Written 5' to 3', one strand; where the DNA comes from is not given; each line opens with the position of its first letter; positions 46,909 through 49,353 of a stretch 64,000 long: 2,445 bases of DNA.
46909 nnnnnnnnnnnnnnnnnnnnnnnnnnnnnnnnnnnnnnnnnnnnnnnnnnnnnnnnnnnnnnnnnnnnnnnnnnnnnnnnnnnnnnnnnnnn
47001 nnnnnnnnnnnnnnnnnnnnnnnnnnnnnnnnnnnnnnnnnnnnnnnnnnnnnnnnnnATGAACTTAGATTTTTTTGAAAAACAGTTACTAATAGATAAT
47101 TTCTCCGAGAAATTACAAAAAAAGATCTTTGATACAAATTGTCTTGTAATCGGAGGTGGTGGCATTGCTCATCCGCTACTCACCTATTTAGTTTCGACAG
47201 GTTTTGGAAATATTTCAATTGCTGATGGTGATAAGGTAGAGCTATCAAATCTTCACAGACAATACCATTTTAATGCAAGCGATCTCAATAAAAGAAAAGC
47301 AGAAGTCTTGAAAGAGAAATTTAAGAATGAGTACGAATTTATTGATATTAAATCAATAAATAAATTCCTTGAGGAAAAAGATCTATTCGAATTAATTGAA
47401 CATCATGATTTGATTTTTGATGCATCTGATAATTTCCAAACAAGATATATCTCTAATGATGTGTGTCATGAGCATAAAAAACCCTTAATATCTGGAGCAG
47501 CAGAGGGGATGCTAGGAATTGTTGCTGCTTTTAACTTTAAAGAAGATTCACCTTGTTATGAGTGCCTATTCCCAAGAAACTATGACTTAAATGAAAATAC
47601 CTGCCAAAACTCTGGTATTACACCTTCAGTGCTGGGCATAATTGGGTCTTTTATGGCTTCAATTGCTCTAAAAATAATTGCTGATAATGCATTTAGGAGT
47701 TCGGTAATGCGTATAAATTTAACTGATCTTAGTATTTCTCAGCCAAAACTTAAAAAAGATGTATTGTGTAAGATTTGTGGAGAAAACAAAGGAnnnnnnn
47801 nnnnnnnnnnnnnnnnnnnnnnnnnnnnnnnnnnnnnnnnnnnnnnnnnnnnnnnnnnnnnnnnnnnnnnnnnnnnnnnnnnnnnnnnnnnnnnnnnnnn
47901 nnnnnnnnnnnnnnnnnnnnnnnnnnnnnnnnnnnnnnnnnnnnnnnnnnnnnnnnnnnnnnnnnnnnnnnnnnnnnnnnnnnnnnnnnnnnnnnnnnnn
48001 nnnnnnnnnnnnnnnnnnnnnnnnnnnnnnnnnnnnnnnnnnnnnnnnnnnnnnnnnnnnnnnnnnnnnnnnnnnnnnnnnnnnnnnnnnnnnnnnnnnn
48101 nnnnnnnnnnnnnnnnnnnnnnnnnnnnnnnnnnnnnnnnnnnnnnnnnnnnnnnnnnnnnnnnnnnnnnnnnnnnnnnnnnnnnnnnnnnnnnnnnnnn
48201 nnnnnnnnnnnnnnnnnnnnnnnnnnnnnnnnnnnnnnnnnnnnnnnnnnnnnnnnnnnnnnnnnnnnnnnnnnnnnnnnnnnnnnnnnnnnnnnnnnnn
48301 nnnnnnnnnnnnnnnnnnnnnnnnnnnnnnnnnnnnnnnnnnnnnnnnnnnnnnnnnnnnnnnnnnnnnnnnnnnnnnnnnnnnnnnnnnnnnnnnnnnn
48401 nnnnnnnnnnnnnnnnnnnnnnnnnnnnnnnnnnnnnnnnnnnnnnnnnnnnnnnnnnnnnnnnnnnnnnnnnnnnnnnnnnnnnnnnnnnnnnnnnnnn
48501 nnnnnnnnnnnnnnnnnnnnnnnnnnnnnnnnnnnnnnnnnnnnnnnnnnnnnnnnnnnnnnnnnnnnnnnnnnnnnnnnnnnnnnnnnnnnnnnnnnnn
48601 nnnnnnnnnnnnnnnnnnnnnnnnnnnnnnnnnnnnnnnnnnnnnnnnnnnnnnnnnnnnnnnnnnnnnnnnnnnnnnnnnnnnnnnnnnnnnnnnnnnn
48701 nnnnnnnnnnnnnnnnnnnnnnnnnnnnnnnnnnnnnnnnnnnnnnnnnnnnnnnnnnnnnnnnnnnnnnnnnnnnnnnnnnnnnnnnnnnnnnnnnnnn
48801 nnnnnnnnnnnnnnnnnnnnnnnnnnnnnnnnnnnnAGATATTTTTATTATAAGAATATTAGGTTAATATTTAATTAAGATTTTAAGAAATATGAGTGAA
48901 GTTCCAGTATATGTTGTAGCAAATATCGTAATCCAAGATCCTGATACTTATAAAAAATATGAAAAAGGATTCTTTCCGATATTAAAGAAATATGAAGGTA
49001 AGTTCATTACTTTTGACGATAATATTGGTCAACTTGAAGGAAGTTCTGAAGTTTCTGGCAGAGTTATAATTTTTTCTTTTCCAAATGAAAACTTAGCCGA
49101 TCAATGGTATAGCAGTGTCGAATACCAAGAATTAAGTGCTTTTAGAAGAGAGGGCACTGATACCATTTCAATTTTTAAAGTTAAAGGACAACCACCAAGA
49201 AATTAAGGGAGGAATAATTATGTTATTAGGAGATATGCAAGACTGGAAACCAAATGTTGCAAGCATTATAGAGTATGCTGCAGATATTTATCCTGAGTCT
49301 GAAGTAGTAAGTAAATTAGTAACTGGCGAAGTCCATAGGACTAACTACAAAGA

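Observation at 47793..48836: Cytoplasmic O-GlcNAcase-like GH84 coupled to the hemA-prfA-prmC-moeB operon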

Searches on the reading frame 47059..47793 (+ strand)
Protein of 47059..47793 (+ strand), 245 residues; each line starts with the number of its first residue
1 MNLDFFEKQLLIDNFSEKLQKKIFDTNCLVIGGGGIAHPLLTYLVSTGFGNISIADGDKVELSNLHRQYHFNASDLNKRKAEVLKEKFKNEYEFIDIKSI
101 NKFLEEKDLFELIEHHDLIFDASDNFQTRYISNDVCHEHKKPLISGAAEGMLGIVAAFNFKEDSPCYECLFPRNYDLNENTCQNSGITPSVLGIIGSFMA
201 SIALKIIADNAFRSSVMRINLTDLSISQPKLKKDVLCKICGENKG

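Call 3: search_protein_families(library=pfam, proteins=[window:47059-47793:+], max_evalue=0.01)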
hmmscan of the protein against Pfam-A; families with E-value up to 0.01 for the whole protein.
window:47059-47793:+ (245 aa): 3 families
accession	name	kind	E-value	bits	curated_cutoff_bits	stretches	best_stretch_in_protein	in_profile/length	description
PF00899.27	ThiF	-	1.6e-59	201.4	28.1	1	7-237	2-236/238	ThiF family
PF03435.24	Sacchrp_dh_NADP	-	0.00016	22.5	25.1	1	29-142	2-94/129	Saccharopine dehydrogenase NADP binding domain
PF01488.26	Shikimate_DH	-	0.00091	19.8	24.3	0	20-70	7-57/138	Shikimate / quinate 5-dehydrogenase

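Call 4: search_protein_families(library=ncbifam, proteins=[window:47059-47793:+], max_evalue=0.01)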
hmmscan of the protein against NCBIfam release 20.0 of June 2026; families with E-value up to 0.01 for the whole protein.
window:47059-47793:+ (245 aa): 25 families
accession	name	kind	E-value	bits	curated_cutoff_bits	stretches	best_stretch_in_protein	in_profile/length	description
TIGR02356.1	adenyl_thiF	equivalog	2.7e-56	190.2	275.25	1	6-207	2-203/203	thiazole biosynthesis adenylyltransferase ThiF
NF004281.0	PRK05690.1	subfamily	3.9e-52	176.9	266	1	6-241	13-249/250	molybdopterin-synthase adenylyltransferase MoeB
NF006444.0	PRK08762.1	equivalog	4.2e-46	157.3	449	1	6-243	128-370/387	molybdopterin-synthase adenylyltransferase MoeB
TIGR02355.1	moeB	equivalog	1.7e-45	155.3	376.55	1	6-240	5-240/240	molybdopterin-synthase adenylyltransferase MoeB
NF047750.1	SAMPActivE1UbaA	equivalog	2.1e-41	142.1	450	1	2-243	9-251/270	SAMP-activating enzyme E1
NF005646.0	PRK07411.1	equivalog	4.9e-34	118.1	633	1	6-235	19-250/390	molybdopterin-synthase adenylyltransferase MoeB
NF009123.0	PRK12475.1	subfamily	6.8e-34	117.6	510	1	6-244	5-247/338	MoeB/ThiF family adenylyltransferase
NF005902.0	PRK07878.1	equivalog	5.3e-33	114.5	647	1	6-234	23-257/392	adenylyltransferase/sulfurtransferase MoeZ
NF004111.0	PRK05600.1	equivalog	7.4e-33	114.2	437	1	8-209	24-228/371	ThiF family adenylyltransferase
NF006204.0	PRK08328.1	equivalog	2.5e-26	92.7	339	1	3-208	7-206/231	hypothetical protein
NF006395.0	PRK08644.1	equivalog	7e-23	81.4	159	1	9-161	14-165/215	sulfur carrier protein ThiS adenylyltransferase ThiF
TIGR02354.1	thiF_fam2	equivalog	2e-17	63.7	152.2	1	10-154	6-149/200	thiamine biosynthesis protein ThiF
NF006077.0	PRK08223.1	equivalog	6.6e-15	54.8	266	1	16-190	19-196/296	hypothetical protein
TIGR01408.1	Ube1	subfamily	2.3e-11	42.2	750.05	1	12-147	406-550/1008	ubiquitin-activating enzyme E1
NF011424.0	PRK14851.1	subfamily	3.6e-11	41.8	1170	1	13-128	31-146/679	hypothetical protein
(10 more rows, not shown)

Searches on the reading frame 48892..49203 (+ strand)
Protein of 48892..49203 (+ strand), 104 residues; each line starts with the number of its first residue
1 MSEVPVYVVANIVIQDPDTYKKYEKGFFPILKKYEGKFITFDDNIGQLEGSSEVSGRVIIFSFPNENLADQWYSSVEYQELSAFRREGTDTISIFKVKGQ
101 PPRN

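Call 3: search_protein_families(library=pfam, proteins=[window:48892-49203:+], max_evalue=0.01)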
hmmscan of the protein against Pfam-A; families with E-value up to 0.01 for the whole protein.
window:48892-49203:+ (104 aa): 1 family
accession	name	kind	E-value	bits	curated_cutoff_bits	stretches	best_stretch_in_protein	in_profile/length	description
PF07045.17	DUF1330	-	9.9e-20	71.2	23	1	6-91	2-86/94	Domain of unknown function (DUF1330)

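Call 4: search_protein_families(library=ncbifam, proteins=[window:48892-49203:+], max_evalue=0.01)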
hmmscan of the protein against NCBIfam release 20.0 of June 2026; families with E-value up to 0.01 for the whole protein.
window:48892-49203:+ (104 aa): 0 families
